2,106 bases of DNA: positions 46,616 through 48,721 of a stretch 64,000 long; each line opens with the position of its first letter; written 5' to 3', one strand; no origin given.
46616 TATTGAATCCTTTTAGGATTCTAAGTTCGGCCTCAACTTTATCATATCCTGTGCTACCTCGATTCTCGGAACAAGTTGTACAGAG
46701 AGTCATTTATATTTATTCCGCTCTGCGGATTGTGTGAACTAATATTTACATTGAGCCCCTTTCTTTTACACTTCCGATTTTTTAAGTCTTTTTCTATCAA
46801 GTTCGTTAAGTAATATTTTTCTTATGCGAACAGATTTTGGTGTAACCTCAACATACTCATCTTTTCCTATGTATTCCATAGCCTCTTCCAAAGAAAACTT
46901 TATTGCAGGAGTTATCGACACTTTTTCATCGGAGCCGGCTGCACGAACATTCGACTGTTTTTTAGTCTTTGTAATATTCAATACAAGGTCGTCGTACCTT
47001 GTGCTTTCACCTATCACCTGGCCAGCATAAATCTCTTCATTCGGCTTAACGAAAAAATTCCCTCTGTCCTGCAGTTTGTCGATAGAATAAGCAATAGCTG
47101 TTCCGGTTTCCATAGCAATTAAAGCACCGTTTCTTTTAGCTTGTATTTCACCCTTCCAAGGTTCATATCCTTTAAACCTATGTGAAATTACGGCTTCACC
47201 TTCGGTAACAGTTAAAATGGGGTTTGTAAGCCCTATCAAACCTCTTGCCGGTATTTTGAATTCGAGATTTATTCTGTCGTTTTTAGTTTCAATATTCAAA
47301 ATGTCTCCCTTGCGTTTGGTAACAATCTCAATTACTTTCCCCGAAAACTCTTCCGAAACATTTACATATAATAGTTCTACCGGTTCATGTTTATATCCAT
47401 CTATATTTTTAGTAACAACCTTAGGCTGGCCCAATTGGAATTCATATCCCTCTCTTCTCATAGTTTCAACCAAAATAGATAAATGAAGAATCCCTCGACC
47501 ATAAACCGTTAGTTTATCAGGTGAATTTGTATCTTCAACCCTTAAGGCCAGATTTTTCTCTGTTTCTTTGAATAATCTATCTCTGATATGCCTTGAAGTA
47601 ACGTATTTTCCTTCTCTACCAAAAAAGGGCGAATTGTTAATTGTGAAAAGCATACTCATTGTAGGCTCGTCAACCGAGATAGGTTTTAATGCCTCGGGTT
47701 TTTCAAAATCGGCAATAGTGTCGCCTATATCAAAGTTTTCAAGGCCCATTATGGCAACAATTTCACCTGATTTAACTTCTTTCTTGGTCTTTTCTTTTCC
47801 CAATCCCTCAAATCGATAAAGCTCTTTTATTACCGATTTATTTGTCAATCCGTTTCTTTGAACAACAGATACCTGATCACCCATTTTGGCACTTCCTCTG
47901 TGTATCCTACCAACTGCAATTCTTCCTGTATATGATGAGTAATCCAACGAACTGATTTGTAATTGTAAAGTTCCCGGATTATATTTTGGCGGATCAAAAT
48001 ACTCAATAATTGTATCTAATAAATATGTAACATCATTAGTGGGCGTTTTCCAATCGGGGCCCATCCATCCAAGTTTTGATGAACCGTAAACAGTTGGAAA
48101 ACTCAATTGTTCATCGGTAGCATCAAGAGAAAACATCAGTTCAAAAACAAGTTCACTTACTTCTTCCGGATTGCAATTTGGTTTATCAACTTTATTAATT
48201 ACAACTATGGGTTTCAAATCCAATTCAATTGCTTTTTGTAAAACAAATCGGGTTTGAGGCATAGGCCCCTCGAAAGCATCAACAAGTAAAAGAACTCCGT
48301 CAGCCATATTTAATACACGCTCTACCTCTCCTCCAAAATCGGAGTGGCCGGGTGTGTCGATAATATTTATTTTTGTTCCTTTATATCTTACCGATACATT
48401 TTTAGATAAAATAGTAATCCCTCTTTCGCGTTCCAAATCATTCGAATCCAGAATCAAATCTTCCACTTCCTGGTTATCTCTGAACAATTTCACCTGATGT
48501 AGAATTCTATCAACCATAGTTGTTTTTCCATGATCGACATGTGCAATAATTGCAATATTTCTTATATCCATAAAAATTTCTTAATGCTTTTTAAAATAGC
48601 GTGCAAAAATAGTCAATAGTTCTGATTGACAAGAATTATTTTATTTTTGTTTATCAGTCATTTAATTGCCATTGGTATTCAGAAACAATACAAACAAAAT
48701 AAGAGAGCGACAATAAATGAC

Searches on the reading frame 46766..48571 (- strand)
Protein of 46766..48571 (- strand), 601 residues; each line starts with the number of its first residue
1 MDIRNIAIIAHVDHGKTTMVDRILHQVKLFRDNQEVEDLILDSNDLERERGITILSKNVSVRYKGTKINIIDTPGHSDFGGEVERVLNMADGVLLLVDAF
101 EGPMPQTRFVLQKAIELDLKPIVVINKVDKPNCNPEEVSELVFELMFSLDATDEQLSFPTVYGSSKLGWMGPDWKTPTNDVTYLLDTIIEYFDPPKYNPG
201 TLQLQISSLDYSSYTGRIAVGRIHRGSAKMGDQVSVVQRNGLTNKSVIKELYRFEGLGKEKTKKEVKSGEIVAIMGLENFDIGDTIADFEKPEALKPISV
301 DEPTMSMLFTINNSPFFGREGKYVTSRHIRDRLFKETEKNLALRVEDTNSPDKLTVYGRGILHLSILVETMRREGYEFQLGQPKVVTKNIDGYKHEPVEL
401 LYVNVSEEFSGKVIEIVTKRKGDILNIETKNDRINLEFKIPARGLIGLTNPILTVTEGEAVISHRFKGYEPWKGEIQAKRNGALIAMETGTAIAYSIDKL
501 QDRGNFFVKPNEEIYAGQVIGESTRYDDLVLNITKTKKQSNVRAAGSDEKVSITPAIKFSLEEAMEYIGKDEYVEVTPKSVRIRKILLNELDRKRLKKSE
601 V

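Call 55: search_protein_families(library=pfam, proteins=[window:46766-48571:-], max_evalue=0.00001)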
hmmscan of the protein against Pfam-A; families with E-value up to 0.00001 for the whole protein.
window:46766-48571:- (601 aa): 6 families
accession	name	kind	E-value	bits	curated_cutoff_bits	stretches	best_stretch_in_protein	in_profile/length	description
PF00009.33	GTP_EFTU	-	2.1e-53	181.2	26.5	1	2-193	2-187/188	Elongation factor Tu GTP binding domain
PF21018.2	BipA_C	-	1e-43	148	23.8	1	481-589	1-109/110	TypA/BipA C-terminal domain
PF00679.30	EFG_C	-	5.1e-20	71.7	27.9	1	395-479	3-88/89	Elongation factor G C-terminus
PF22042.2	EF-G_D2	-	4.1e-08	33.7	27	1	210-287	12-82/84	Elongation factor G domain 2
PF03144.31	GTP_EFTU_D2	-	9.5e-08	32.8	30.3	1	216-287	1-73/73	Elongation factor Tu domain 2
PF01926.29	MMR_HSR1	-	4.2e-06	27.3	21.9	0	45-127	25-113/113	50S ribosome-binding GTPase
